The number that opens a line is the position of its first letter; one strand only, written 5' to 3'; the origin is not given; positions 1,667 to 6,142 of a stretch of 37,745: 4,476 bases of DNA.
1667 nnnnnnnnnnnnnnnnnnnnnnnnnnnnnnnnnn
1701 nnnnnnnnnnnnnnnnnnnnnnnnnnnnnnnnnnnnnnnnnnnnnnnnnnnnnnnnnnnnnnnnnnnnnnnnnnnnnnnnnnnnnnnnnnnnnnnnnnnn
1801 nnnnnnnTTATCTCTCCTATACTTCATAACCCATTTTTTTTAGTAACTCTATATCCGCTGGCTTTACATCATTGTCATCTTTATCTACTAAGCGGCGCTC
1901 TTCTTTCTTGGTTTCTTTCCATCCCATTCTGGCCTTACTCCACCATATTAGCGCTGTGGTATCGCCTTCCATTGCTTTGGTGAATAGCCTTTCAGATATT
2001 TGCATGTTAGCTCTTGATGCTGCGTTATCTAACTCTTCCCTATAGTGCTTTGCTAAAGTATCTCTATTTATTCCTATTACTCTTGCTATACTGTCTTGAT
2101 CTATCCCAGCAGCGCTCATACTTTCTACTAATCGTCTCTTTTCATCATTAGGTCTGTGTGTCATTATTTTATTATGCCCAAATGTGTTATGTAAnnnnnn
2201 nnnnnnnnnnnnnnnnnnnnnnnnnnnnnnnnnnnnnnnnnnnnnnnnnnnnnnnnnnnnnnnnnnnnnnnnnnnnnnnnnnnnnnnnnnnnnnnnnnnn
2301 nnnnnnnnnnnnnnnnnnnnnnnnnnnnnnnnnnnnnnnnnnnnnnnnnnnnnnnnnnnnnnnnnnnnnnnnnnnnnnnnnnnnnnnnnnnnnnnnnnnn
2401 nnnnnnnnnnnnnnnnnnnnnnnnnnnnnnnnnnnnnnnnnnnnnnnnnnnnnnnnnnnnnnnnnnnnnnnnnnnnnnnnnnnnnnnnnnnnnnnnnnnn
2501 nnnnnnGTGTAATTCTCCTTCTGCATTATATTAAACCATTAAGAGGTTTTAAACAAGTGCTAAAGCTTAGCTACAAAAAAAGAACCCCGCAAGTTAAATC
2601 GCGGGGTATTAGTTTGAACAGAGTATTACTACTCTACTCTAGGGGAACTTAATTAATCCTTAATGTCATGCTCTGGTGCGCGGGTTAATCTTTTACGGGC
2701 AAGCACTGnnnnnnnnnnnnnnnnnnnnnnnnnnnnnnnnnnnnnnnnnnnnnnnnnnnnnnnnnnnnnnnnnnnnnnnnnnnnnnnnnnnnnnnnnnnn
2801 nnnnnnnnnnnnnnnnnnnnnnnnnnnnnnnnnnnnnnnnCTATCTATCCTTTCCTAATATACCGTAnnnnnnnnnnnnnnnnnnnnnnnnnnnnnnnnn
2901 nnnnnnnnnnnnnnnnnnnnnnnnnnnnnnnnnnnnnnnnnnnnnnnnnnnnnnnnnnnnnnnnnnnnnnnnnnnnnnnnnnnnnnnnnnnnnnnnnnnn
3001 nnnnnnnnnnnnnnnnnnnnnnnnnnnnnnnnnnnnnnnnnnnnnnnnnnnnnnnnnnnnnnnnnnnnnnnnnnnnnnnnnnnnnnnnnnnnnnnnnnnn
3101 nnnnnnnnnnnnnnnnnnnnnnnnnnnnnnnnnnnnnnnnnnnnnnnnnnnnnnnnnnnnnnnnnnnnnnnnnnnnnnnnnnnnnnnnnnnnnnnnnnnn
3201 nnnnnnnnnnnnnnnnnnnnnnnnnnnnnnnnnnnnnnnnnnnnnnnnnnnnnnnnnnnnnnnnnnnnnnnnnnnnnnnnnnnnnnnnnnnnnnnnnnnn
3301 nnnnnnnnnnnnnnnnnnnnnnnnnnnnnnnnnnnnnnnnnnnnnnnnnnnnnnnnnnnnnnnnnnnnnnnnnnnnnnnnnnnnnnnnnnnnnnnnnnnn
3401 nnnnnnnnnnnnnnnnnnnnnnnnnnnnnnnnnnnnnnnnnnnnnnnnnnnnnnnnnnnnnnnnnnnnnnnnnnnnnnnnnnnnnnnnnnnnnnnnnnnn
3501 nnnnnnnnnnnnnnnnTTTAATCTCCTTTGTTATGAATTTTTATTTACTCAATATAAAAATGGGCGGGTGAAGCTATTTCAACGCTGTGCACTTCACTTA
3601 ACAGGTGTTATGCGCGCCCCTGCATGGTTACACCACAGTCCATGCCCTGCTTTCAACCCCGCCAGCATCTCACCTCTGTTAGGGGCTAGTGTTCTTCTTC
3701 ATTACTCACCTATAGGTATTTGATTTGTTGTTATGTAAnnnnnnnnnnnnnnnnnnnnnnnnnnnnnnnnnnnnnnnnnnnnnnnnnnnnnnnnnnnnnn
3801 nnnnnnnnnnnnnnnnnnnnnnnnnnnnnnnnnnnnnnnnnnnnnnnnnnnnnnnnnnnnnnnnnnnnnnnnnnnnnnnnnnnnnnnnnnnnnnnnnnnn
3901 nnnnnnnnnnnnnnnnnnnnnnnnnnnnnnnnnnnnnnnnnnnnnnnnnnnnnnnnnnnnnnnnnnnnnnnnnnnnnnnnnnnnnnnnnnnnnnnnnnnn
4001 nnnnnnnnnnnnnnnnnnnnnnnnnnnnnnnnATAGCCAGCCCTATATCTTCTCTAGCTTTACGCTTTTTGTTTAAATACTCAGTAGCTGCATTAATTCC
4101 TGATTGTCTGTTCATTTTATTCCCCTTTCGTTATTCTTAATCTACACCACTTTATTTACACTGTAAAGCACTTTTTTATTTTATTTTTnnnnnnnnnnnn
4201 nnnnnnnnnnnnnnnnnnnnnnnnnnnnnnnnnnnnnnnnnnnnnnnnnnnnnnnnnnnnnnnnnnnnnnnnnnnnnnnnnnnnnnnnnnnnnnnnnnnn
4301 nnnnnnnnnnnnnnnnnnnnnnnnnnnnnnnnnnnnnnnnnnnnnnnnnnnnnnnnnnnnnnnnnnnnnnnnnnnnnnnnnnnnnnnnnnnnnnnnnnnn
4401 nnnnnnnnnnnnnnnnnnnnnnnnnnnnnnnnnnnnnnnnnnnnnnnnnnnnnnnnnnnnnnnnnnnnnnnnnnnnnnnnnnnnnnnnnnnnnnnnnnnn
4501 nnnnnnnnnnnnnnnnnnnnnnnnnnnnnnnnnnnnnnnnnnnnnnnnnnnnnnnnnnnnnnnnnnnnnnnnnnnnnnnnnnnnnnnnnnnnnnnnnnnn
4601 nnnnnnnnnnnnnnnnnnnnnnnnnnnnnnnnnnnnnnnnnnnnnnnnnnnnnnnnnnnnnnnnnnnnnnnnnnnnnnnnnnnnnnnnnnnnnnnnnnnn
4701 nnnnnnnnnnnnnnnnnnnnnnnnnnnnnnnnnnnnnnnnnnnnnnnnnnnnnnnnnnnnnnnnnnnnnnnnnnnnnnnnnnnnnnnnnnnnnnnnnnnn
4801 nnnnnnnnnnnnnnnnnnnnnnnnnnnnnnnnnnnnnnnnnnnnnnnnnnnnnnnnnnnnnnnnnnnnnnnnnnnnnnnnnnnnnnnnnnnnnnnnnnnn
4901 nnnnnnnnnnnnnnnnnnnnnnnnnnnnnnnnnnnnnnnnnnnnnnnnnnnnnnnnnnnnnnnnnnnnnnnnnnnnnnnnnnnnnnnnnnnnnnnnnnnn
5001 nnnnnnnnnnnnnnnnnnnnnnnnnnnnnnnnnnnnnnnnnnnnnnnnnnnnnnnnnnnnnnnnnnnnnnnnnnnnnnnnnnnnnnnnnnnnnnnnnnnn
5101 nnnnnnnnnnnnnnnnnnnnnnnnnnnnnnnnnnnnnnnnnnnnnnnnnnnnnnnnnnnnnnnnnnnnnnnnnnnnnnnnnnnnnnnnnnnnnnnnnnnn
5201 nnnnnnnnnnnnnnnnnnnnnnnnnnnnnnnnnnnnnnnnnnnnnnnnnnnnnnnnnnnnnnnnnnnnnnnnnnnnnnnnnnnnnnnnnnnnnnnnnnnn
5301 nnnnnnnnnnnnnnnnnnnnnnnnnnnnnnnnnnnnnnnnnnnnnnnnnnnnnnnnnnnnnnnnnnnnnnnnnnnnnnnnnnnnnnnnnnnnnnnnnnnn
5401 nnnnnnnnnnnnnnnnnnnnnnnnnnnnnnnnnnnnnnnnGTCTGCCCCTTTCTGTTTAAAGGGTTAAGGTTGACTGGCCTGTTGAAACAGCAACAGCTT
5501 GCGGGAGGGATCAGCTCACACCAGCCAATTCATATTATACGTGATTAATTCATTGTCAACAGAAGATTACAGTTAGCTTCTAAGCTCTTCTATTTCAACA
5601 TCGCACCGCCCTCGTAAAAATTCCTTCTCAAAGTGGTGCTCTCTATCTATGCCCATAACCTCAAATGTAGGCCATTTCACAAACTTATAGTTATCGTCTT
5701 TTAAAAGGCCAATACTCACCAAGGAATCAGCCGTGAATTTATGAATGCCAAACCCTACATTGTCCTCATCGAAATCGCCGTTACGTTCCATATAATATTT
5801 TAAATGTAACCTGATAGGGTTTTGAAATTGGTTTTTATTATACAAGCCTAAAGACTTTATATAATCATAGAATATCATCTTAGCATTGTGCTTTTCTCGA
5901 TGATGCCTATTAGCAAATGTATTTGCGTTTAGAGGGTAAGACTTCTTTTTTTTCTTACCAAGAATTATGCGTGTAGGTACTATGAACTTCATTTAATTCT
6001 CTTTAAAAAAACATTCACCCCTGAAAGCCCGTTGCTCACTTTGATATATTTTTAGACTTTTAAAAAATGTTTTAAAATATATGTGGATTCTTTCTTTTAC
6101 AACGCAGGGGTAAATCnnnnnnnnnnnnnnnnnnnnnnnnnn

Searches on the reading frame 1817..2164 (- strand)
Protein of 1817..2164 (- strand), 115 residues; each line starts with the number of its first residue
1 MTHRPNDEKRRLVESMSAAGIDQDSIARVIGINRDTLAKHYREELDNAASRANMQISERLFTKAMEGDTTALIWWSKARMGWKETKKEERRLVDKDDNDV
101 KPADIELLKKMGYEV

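Call 96: find_encoding_contigs(protein=window:1817-2164:-, flank=10000, max_places=5)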
Protein window:1817-2164:- (115 aa): 1 contig read that carries it; 1 place shown.
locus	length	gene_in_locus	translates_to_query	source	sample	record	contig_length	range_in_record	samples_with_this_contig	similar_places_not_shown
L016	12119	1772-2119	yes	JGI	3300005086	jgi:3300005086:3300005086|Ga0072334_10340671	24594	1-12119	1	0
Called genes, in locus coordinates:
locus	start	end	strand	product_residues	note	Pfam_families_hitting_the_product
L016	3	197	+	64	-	?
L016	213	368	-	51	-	-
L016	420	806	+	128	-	PF22253:DUF6948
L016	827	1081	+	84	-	-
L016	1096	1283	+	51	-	-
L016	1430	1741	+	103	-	-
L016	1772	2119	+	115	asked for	-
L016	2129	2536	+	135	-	PF12949:HeH (weak)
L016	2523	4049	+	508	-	-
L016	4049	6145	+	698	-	PF16510:P22_portal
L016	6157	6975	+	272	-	-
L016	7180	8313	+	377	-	PF13252:Phage_capsid_3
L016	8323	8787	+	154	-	-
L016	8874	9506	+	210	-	PF24175:SU10_adaptor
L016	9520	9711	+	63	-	-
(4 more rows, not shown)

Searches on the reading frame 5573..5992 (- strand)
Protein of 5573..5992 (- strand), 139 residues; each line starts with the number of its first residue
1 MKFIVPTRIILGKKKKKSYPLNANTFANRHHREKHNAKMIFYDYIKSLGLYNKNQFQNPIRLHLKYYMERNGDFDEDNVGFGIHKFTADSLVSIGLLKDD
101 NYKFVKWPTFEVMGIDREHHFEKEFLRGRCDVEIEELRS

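Call 24: search_protein_families(library=pfam, proteins=[window:5573-5992:-], max_evalue=0.001)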
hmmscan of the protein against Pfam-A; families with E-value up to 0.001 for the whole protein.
window:5573-5992:- (139 aa): 0 families

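Call 25: search_protein_families(library=phrogs, proteins=[window:5573-5992:-], max_evalue=0.001)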
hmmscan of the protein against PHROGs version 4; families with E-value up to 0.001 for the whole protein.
window:5573-5992:- (139 aa): 5 families
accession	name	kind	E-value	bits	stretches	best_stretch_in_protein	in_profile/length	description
phrog_1682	-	DNA, RNA and nucleotide metabolism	5.8e-20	72.9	1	1-119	17-135/387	RusA-like Holliday junction resolvase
phrog_33948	-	unknown function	8.7e-16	59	1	1-125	1-123/280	-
phrog_14238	-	DNA, RNA and nucleotide metabolism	4.1e-11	43.7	1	5-115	18-124/311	RusA-like Holliday junction resolvase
phrog_21721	-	DNA, RNA and nucleotide metabolism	2.6e-08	34.6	1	14-112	18-114/265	RusA-like Holliday junction resolvase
phrog_34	-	DNA, RNA and nucleotide metabolism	2.2e-06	28.5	1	32-137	105-194/259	RusA-like Holliday junction resolvase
